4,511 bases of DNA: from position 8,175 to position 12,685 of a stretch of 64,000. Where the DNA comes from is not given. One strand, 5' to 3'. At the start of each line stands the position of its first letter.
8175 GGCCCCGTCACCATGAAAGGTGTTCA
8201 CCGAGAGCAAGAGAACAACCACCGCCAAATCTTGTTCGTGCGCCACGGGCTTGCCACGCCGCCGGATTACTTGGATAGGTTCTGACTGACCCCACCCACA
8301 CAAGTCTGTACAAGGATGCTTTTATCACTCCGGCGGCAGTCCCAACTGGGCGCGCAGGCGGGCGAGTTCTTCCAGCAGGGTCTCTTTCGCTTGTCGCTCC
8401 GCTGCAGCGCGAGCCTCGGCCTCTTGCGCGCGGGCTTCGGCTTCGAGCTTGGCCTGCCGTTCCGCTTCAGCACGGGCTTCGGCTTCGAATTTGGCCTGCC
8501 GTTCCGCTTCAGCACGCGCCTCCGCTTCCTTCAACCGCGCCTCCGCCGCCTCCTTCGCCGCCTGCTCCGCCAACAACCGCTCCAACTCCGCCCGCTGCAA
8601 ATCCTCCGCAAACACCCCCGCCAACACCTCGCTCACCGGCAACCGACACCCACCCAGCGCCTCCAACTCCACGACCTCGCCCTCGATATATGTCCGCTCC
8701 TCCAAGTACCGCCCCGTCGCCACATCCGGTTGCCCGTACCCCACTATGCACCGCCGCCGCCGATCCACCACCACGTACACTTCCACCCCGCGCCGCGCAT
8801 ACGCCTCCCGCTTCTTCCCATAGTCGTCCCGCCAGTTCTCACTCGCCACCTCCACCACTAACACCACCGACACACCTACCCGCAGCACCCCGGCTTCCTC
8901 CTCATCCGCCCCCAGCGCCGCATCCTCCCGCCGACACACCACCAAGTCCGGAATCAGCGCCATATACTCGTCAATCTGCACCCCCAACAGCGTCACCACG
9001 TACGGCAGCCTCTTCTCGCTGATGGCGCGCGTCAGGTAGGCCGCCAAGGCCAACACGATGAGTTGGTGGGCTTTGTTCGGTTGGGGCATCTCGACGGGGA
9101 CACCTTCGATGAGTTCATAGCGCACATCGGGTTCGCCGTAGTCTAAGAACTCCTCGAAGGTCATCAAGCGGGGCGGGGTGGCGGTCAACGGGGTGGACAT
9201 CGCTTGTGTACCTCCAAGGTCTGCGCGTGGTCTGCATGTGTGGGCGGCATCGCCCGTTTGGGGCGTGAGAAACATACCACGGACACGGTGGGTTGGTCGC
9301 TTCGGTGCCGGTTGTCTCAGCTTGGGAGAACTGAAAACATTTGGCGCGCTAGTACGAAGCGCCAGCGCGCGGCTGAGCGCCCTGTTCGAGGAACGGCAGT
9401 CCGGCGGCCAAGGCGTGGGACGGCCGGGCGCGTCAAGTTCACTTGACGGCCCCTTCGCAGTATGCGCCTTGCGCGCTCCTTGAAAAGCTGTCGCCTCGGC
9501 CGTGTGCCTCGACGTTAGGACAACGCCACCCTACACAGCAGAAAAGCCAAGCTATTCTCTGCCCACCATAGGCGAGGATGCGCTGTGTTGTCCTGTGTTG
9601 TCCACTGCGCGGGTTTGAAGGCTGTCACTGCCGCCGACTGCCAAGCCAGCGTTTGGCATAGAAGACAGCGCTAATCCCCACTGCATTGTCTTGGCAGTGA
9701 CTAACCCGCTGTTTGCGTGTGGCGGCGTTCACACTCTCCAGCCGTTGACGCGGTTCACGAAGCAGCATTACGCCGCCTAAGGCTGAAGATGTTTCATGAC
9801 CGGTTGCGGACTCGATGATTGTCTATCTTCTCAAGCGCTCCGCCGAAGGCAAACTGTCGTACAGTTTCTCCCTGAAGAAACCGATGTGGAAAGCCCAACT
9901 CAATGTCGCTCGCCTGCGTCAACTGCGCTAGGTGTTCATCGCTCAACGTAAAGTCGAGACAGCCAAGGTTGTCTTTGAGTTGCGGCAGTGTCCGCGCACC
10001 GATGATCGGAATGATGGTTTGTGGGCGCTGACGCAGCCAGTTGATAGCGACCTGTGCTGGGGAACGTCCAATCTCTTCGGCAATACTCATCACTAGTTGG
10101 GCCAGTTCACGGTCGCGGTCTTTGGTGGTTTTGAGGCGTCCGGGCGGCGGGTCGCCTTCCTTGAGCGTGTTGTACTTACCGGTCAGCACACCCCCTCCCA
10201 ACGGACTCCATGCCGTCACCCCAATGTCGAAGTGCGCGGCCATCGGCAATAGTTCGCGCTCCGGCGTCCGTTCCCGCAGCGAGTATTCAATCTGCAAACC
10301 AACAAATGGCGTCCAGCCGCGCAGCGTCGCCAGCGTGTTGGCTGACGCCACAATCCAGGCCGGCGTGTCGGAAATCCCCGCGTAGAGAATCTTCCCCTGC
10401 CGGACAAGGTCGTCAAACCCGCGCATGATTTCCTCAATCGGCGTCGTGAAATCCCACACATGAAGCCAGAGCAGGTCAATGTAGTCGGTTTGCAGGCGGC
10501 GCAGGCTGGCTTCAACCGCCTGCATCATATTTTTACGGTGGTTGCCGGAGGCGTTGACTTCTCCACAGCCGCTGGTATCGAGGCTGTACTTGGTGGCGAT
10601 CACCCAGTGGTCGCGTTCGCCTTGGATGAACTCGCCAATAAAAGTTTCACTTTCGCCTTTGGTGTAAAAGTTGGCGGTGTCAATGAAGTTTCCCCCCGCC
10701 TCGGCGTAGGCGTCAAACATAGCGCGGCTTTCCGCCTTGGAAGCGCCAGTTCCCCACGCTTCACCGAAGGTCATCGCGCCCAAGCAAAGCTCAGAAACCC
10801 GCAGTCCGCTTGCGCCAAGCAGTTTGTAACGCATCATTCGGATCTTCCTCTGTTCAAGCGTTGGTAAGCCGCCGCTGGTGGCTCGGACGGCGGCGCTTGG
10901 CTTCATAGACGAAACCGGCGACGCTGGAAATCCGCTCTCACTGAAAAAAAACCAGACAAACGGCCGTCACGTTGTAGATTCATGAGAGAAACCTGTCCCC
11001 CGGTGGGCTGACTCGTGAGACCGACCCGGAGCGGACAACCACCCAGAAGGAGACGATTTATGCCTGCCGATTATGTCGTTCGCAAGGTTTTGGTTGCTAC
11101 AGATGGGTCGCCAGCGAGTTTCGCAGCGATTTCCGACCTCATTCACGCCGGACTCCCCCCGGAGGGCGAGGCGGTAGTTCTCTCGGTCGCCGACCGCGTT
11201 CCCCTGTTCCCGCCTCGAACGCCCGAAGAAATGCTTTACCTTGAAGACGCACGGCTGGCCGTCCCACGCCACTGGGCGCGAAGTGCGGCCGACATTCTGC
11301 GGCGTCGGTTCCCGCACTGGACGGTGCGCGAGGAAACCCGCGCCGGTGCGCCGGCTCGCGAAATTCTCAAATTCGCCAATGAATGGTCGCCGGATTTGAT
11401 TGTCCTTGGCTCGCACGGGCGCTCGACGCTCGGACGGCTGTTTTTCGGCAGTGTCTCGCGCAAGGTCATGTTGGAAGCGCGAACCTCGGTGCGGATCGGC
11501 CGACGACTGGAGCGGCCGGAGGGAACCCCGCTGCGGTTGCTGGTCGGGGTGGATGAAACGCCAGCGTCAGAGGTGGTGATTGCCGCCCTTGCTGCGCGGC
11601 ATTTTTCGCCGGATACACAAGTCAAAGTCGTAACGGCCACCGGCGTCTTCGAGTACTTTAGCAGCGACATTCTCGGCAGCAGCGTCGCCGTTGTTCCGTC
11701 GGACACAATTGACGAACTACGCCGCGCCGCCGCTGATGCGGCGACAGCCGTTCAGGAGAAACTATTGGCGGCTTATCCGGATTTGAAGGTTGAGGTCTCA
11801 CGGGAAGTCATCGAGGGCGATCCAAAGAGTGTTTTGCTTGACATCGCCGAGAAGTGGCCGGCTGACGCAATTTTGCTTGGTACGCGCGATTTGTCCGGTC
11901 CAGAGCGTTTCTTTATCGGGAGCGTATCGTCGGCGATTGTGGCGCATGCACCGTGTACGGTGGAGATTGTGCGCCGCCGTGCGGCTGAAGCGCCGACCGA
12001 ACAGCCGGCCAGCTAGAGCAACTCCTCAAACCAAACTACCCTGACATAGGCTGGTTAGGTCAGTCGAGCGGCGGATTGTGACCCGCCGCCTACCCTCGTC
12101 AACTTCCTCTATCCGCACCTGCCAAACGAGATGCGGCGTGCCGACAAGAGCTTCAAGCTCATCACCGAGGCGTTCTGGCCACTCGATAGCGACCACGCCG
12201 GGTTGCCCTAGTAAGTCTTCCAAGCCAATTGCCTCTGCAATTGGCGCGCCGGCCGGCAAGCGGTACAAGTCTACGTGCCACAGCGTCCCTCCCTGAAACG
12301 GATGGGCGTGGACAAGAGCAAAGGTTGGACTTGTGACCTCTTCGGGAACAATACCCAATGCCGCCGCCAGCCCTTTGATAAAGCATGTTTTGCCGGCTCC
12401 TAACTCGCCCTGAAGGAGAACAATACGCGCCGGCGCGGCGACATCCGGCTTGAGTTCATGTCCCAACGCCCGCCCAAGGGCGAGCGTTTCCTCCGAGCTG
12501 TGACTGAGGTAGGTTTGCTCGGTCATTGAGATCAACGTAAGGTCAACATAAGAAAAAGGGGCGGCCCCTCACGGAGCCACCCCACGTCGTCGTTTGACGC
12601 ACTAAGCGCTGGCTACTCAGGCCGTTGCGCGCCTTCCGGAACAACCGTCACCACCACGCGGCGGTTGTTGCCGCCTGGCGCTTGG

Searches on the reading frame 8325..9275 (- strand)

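Call 50: search_protein_families(library=pfam, proteins=[window:8325-9275:-], max_evalue=0.00001)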
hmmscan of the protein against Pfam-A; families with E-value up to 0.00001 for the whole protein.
window:8325-9275:- (316 aa): 1 family
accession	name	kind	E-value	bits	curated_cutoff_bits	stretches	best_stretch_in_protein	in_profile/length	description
PF05685.18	Uma2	-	6.8e-31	107.5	27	1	40-214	1-171/172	Putative restriction endonuclease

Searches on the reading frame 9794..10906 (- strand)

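Call 50: search_protein_families(library=pfam, proteins=[window:9794-10906:-], max_evalue=0.00001)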
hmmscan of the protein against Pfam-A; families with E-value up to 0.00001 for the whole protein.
window:9794-10906:- (370 aa): 1 family
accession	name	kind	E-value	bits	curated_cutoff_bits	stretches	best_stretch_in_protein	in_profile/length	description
PF00248.27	Aldo_ket_red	-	2.2e-77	260.4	24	1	39-332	1-289/291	Aldo/keto reductase family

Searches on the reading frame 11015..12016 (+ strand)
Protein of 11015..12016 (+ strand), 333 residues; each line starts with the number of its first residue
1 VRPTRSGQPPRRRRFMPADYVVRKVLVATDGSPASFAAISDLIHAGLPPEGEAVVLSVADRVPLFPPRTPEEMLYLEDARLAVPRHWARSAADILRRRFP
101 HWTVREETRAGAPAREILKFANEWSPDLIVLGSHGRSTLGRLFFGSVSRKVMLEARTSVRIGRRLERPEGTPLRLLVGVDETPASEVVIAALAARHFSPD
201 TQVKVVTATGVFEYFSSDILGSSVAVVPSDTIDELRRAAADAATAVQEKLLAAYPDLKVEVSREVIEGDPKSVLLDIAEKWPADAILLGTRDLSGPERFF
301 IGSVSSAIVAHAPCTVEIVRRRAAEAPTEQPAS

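Call 50: search_protein_families(library=pfam, proteins=[window:11015-12016:+], max_evalue=0.00001)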
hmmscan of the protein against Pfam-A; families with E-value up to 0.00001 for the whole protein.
window:11015-12016:+ (333 aa): 1 family
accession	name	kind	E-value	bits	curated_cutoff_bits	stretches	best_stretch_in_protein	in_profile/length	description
PF00582.32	Usp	-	1.2e-46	159.2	24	2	23-159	3-137/141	Universal stress protein family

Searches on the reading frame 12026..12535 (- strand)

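Call 72: search_protein_families(library=pfam, proteins=[window:12026-12535:-], max_evalue=0.01)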
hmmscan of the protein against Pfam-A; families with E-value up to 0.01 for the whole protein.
window:12026-12535:- (169 aa): 1 family
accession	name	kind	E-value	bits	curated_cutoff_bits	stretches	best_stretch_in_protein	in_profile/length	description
PF02367.23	TsaE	-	1.5e-31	109.4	26.6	1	12-150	2-126/128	Threonylcarbamoyl adenosine biosynthesis protein TsaE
